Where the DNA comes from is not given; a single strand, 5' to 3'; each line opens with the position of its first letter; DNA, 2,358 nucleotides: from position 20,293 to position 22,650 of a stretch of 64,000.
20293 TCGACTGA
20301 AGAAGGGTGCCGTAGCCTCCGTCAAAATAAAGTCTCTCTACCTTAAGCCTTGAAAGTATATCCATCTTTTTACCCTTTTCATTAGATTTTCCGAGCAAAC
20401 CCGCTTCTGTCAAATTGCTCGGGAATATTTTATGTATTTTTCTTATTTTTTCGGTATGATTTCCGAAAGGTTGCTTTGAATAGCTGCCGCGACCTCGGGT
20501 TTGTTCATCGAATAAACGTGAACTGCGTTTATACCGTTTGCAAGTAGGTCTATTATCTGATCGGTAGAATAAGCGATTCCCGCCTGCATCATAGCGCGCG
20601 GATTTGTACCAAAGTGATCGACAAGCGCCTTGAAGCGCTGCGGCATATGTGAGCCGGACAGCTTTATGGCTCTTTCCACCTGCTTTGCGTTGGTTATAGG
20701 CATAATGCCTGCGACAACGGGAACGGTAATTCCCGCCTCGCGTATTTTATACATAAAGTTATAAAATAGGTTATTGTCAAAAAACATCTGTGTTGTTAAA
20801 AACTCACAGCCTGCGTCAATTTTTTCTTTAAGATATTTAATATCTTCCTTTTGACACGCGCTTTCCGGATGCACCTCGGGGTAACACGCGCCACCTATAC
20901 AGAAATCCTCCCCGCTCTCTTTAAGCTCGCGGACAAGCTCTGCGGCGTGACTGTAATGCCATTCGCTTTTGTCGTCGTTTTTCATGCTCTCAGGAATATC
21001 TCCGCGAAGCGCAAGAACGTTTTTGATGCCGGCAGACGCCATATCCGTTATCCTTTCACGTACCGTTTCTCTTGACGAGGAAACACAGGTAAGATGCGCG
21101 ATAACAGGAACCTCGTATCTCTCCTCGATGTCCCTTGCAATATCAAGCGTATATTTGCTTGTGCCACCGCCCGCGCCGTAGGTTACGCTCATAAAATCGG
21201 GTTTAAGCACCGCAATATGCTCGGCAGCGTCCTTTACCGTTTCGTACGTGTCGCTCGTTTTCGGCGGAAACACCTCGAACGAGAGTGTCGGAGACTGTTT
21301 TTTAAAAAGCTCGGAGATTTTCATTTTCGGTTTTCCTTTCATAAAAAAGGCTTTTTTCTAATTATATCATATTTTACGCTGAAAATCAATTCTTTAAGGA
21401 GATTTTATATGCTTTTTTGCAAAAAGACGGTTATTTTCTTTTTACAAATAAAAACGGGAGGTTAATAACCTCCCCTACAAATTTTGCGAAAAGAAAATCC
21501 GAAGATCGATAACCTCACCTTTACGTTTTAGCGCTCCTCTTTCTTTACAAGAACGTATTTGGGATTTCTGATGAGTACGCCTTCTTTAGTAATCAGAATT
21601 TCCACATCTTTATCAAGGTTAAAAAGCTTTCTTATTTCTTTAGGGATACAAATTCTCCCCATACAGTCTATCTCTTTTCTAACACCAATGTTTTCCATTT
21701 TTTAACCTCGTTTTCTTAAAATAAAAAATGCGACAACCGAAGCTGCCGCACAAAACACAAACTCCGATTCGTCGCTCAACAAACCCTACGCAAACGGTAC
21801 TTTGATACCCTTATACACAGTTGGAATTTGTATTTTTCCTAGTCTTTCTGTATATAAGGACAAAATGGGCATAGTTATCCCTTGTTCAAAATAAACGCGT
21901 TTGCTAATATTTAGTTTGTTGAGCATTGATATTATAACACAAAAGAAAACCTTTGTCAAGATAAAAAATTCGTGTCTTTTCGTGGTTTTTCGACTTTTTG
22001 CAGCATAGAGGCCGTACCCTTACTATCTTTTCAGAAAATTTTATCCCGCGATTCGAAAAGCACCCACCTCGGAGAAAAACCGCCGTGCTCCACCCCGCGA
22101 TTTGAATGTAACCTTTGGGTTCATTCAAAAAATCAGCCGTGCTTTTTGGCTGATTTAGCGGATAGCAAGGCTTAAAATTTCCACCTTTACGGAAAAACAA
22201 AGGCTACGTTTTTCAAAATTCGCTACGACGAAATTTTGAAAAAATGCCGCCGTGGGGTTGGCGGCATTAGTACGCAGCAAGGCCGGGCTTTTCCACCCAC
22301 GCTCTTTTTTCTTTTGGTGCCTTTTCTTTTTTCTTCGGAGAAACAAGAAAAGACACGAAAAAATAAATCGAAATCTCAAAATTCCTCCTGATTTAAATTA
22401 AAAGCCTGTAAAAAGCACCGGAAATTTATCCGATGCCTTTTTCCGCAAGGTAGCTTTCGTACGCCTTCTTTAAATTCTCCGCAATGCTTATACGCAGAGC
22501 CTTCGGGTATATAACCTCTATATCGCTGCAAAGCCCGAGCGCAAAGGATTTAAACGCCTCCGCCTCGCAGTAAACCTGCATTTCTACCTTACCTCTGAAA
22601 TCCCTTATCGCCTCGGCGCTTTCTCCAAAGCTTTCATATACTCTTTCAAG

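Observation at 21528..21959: Riboswitch-like leader (P1-enclosed multi-helix domain + intrinsic terminator) controlling a solitary 56-aa AbrB-type gene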

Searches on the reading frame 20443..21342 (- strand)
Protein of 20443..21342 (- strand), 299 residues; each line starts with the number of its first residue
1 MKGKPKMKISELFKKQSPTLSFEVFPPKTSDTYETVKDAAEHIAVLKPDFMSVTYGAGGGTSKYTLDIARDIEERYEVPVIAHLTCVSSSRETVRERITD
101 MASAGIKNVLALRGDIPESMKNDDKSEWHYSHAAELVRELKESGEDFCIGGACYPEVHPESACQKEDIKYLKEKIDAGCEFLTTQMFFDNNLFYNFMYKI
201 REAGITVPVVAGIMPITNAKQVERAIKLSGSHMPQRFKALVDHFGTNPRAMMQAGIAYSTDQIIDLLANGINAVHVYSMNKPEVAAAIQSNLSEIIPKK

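Call 8: search_protein_families(library=pfam, proteins=[window:20443-21342:-], max_evalue=0.1)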
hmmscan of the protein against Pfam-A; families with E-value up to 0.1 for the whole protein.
window:20443-21342:- (299 aa): 1 family
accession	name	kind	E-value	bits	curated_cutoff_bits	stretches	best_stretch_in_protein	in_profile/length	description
PF02219.23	MTHFR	-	5.3e-86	289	24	1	9-292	2-286/287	Methylenetetrahydrofolate reductase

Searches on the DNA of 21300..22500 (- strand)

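Call 4: search_rna_families(source=window, start=21300, end=22500, threshold=evalue, max_evalue=10, show_alignments=3)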
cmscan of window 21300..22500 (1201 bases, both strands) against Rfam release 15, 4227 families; matches with E-value up to 10: 34.
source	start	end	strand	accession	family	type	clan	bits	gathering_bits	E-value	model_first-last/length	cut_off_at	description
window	22310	22363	-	RF03578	mir-3910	Gene; miRNA;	-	29.9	95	0.0013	1-82/82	no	mir-3910 microRNA precursor family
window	22310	22363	+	RF03578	mir-3910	Gene; miRNA;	-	26.4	95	0.011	1-82/82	no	mir-3910 microRNA precursor family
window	22306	22368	+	RF03566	mir-4875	Gene; miRNA;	-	23.7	90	0.049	1-73/73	no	mir-4875 microRNA precursor family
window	22302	22366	-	RF04239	mir-4679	Gene; miRNA;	-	23.4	88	0.11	1-75/75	no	mir-4679 microRNA precursor family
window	22302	22366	+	RF04239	mir-4679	Gene; miRNA;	-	22.4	88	0.21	1-75/75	no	mir-4679 microRNA precursor family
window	22236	22375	-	RF01859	Phe_leader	Cis-reg; leader;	-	22.3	55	0.57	1-125/125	no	Phenylalanine leader peptide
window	21416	21495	+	RF02426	SpF03_sRNA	Gene; sRNA;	-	21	50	3.3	1-106/106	no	Streptococcus sRNA SpF03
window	22299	22407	-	RF03922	MIR2119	Gene; miRNA;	-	20.9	73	9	1-188/188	no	MIR2119 microRNA precursor family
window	22300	22370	-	RF03719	mir-3914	Gene; miRNA;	-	19.9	97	0.41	1-95/95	no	mir-3914 microRNA precursor family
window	22298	22400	+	RF01859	Phe_leader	Cis-reg; leader;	-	19.6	55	2.2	1-125/125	no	Phenylalanine leader peptide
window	22305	22366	-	RF03956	mir-737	Gene; miRNA;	-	19.5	60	4.8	1-63/63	no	mir-737 microRNA precursor family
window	21443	21547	-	RF00558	L20_leader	Cis-reg; leader;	-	19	58.7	0.75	1-127/127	no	Ribosomal protein L20 leader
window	22313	22360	-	RF03861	mir-4484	Gene; miRNA;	-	19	90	2.5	1-89/89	no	mir-4484 microRNA precursor family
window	21722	21890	-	RF01673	PhrS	Gene; sRNA;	-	18.9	37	0.034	1-212/212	no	PhrS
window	21384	21498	-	RF04180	BTnc231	Gene; sRNA;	-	18.9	80.4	0.41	1-154/154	no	Bacteroides sRNA BTnc231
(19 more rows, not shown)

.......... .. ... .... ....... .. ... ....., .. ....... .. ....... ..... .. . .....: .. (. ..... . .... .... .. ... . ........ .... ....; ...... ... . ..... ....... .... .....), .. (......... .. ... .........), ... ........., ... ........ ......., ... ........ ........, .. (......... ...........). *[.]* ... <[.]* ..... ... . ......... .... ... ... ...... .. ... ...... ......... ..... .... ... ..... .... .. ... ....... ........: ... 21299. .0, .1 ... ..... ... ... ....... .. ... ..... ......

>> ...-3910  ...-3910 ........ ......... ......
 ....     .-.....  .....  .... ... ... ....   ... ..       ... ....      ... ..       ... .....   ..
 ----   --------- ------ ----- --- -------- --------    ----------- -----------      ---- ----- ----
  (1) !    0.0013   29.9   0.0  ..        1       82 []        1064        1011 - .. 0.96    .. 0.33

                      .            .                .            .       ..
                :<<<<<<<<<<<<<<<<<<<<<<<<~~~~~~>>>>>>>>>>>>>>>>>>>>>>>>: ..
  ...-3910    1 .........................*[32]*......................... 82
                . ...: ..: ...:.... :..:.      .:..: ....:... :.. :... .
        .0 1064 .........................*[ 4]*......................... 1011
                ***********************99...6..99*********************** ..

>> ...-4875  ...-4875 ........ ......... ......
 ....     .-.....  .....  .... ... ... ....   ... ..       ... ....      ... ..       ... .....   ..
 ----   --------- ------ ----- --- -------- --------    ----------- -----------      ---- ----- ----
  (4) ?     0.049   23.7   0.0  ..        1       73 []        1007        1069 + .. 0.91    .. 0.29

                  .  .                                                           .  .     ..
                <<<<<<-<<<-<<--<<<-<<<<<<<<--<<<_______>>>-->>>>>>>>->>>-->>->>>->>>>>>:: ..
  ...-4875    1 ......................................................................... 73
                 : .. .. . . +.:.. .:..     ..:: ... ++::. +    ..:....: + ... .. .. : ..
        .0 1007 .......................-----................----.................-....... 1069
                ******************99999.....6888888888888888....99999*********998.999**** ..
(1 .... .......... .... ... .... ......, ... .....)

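Call 49: search_dna_similar(query=window:21717-21925:-, collection=phages, mode=distant, max_evalue=0.01)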
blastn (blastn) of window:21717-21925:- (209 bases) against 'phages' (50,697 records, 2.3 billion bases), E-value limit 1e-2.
No match.

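Call 50: search_dna_similar(query=window:21717-21925:-, collection=plasmids, mode=distant, max_evalue=0.01)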
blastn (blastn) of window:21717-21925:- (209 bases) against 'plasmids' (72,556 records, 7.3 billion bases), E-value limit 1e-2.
No match.

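Call 77: search_rna_families(sources=[L042, L050, L051, L005], threshold=evalue, max_evalue=1)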
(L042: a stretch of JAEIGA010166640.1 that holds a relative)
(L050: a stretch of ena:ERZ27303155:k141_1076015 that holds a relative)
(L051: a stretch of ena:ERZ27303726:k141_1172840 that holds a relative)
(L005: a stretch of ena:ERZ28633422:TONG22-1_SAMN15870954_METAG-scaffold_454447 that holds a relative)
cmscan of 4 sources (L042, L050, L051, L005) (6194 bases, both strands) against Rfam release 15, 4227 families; matches with E-value up to 1: 0.
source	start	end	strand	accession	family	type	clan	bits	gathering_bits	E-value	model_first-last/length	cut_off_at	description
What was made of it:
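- On Any catalogued RNA family (Rfam 15): Four other member loci give no match at E <= 1 (call 77).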
